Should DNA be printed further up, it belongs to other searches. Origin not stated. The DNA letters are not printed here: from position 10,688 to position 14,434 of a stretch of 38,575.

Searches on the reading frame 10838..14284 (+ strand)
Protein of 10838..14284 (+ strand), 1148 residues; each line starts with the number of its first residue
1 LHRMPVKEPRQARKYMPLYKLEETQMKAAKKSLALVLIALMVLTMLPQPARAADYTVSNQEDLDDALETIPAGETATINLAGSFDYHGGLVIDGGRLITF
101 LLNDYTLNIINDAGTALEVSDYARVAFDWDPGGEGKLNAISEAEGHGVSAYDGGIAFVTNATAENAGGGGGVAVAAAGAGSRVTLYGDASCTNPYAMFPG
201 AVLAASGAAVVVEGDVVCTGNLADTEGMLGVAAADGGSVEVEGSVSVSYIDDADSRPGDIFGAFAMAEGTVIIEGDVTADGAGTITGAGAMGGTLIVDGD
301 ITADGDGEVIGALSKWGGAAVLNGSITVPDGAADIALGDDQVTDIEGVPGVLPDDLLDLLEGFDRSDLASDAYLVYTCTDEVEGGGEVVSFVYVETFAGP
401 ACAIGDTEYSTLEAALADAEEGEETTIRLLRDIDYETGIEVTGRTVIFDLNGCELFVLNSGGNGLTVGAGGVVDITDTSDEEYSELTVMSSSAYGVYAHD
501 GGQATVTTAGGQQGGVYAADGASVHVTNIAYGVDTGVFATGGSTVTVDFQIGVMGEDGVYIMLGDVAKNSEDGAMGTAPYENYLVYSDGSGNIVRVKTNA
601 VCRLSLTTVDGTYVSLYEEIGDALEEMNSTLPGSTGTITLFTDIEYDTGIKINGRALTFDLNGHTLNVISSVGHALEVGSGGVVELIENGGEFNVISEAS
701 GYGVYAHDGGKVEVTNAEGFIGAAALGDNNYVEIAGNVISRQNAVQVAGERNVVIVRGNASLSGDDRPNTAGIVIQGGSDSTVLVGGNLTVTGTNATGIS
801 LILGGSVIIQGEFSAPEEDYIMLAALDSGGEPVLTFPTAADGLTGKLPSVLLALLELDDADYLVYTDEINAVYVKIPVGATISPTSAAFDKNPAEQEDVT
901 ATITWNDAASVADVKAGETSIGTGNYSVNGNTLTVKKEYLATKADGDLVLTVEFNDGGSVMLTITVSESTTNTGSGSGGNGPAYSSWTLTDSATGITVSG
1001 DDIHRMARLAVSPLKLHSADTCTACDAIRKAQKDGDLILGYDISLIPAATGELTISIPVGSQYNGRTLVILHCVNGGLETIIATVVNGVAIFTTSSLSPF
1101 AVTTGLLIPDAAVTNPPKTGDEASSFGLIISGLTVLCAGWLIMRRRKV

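Call 72: search_protein_families(library=pfam, proteins=[window:10838-14284:+], max_evalue=0.0001)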
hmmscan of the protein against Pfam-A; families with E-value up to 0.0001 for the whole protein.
window:10838-14284:+ (1148 aa): 2 families
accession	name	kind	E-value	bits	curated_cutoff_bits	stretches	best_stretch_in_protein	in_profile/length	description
PF03442.20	CBM_X2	-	2.4e-22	79.2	28.9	1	882-964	1-83/83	Carbohydrate binding domain X2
PF13229.12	Beta_helix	-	5.2e-06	26.6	25.9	0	667-811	16-155/158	Right handed beta helix region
